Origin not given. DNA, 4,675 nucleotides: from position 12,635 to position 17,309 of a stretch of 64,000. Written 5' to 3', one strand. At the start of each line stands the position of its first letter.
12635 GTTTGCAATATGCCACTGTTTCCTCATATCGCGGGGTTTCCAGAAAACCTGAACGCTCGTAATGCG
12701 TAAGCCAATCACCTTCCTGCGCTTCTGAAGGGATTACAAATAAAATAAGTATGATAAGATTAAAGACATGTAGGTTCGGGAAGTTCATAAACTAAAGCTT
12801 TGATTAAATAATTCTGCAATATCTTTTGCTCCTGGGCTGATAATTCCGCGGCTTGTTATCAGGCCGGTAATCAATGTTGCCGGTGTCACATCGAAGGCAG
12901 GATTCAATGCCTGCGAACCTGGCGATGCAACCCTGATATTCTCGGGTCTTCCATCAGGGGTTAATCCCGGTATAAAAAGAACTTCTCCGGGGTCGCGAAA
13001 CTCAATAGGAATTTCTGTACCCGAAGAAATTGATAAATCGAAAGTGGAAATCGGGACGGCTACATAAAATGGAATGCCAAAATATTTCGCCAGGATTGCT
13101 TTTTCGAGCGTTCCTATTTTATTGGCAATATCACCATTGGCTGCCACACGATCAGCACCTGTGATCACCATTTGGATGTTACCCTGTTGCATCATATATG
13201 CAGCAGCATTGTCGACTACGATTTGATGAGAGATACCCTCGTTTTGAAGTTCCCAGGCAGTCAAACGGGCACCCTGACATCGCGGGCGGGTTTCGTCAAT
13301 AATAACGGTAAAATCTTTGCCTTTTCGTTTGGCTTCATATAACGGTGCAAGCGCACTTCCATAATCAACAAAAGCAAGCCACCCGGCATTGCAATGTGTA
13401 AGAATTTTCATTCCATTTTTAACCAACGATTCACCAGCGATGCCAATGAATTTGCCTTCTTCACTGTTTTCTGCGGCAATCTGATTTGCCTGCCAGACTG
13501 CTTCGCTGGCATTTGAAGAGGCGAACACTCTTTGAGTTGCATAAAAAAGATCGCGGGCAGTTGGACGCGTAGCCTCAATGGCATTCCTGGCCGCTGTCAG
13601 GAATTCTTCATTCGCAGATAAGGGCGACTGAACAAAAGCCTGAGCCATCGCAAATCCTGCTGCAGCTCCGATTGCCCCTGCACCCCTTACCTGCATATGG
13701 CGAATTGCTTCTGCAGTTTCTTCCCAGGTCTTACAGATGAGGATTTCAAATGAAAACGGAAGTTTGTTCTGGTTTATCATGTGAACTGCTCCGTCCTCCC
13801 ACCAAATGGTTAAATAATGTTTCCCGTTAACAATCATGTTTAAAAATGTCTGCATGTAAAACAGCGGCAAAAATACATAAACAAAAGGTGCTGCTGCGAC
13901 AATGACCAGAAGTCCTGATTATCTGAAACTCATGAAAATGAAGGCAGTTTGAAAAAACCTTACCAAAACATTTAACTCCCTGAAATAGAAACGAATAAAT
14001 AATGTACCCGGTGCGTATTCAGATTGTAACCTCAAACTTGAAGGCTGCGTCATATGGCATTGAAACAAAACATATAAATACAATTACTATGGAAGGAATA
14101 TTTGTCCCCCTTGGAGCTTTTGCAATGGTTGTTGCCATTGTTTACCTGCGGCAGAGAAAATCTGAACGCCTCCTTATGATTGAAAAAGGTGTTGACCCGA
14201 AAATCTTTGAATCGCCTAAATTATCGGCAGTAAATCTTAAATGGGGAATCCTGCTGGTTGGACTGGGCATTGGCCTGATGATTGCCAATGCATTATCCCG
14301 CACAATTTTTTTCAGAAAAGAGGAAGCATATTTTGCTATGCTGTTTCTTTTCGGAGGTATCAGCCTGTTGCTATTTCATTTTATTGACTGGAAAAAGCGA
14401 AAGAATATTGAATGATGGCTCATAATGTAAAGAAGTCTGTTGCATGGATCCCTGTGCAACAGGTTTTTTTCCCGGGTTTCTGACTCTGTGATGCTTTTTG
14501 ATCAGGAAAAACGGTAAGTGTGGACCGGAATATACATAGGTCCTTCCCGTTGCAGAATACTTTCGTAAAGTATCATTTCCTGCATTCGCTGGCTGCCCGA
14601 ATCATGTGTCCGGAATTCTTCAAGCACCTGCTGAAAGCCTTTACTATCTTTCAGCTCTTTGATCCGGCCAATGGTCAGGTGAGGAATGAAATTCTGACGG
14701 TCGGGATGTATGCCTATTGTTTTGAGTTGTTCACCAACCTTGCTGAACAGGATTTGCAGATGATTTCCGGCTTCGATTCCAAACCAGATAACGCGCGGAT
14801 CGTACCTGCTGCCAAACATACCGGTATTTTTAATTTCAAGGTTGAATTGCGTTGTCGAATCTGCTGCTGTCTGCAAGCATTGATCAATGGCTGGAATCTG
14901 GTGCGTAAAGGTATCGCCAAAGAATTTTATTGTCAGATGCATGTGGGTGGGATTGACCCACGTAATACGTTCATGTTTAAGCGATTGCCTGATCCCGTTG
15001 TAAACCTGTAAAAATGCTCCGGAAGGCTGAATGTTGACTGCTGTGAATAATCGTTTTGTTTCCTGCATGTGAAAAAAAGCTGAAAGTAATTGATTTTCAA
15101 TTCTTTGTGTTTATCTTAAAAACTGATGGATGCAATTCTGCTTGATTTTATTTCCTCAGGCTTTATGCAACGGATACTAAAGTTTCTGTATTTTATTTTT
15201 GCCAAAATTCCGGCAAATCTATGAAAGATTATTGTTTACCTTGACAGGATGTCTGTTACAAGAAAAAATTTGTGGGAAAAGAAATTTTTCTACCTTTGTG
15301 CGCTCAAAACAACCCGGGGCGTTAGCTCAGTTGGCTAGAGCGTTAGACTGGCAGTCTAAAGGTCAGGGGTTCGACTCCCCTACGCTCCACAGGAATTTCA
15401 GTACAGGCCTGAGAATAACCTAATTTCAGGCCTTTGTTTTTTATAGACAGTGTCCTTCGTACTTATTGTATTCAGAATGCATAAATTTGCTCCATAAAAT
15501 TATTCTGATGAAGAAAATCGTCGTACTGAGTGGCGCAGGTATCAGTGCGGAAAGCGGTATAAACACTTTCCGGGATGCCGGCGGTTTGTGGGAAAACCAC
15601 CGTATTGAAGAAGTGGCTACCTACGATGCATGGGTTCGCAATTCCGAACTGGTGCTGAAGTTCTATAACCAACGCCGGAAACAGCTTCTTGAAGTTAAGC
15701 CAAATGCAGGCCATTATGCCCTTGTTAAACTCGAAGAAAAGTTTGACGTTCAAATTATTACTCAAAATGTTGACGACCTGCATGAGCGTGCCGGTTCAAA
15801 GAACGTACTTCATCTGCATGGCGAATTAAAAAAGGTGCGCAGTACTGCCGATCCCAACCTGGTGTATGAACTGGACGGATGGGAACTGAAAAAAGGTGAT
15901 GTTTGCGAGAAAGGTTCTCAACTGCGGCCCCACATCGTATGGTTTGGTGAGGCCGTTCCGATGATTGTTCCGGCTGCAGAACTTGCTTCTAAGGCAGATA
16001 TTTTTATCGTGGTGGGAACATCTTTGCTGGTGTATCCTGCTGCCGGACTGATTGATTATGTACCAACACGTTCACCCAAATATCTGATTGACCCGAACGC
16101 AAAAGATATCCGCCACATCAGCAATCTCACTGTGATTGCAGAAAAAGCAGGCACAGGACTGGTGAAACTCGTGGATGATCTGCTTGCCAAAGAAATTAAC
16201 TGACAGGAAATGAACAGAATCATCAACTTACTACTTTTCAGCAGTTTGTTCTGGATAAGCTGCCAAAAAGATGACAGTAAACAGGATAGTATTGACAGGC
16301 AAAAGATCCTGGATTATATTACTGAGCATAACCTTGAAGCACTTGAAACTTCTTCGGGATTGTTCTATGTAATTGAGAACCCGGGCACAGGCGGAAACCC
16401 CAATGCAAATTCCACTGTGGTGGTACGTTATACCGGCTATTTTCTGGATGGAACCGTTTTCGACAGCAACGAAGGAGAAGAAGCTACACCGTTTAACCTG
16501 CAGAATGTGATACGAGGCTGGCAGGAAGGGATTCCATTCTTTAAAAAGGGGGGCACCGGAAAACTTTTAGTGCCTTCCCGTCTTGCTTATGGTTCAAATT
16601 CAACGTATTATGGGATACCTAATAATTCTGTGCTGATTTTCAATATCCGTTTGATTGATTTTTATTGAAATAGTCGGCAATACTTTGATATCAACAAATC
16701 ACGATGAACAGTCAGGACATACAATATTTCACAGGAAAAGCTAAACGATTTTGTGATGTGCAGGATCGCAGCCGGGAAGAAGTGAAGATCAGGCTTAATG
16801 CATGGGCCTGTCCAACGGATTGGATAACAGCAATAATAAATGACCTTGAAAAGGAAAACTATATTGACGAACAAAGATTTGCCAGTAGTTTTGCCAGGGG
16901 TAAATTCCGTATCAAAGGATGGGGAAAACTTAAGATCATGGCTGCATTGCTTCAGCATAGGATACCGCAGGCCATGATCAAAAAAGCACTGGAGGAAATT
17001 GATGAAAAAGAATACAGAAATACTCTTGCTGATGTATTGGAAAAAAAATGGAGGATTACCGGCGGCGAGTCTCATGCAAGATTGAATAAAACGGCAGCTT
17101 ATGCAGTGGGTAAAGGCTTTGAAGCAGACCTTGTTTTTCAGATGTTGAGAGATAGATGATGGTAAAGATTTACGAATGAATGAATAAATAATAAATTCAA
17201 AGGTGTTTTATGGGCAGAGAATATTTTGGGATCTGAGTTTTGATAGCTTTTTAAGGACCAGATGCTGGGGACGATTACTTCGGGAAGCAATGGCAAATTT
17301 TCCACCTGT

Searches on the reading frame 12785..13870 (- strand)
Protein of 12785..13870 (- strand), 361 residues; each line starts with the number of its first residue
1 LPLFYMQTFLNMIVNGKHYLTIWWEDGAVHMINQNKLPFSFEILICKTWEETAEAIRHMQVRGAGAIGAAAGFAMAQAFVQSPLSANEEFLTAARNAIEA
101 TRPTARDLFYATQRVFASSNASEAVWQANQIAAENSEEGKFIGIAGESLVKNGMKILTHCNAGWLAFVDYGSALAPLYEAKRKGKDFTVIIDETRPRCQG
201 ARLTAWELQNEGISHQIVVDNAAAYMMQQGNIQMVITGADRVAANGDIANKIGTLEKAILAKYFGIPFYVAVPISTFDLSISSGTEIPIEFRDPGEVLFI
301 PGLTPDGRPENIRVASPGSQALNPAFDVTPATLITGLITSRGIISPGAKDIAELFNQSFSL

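Call 92: search_protein_families(library=pfam, proteins=[window:12785-13870:-], max_evalue=0.00001)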
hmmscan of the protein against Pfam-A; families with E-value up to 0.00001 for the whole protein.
window:12785-13870:- (361 aa): 1 family
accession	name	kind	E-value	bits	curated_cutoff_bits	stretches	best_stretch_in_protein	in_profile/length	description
PF01008.23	IF-2B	-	8.6e-67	225.7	22.4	1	60-346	1-280/280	Initiation factor 2 subunit family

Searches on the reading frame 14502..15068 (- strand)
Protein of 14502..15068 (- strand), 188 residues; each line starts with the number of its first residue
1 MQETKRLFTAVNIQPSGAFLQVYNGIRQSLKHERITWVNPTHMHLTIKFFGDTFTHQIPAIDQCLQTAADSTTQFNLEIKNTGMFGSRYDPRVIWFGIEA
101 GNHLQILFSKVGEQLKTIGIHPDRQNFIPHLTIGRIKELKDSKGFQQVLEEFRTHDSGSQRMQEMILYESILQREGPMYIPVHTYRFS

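Call 92: search_protein_families(library=pfam, proteins=[window:14502-15068:-], max_evalue=0.00001)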
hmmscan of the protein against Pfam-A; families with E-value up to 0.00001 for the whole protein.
window:14502-15068:- (188 aa): 3 families
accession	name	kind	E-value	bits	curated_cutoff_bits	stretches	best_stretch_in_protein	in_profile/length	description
PF02834.22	LigT_PEase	-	2.9e-22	79.1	23.3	2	18-95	10-87/87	LigT like Phosphoesterase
PF13563.12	2_5_RNA_ligase2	-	1.7e-14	54.6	27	1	37-153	20-131/152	2'-5' RNA ligase superfamily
PF10469.15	AKAP7_NLS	-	5.2e-08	33.5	24.4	1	36-182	36-203/208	AKAP7 2'5' RNA ligase-like domain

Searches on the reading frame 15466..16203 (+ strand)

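Call 93: search_protein_families(library=pfam, proteins=[window:15466-16203:+], max_evalue=0.00001)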
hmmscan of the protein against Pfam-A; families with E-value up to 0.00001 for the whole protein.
window:15466-16203:+ (245 aa): 1 family
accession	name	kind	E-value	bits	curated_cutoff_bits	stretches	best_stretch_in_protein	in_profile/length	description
PF02146.23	SIR2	-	3.5e-43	148.1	24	1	23-191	1-180/180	Sir2 family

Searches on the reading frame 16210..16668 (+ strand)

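Call 93: search_protein_families(library=pfam, proteins=[window:16210-16668:+], max_evalue=0.00001)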
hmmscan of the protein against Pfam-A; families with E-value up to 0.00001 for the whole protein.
window:16210-16668:+ (152 aa): 1 family
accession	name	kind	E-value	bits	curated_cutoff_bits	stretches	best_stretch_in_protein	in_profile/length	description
PF00254.34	FKBP_C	-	3e-20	72.8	21.1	1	64-149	5-94/94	FKBP-type peptidyl-prolyl cis-trans isomerase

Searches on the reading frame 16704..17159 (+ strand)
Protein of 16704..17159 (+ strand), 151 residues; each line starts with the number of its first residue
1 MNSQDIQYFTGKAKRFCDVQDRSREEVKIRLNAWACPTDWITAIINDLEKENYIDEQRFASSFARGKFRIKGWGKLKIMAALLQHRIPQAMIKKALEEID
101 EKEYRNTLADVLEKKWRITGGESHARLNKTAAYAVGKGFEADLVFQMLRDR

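Call 93: search_protein_families(library=pfam, proteins=[window:16704-17159:+], max_evalue=0.00001)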
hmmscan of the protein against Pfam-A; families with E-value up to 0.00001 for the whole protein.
window:16704-17159:+ (151 aa): 2 families
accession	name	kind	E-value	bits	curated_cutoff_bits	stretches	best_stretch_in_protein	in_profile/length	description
PF02631.22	RecX_HTH2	-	4e-13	49.8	26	1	55-96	1-42/42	RecX, second three-helix domain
PF21981.2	RecX_HTH3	-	7.6e-08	32.8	26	1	106-146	5-46/48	RecX, third three-helix domain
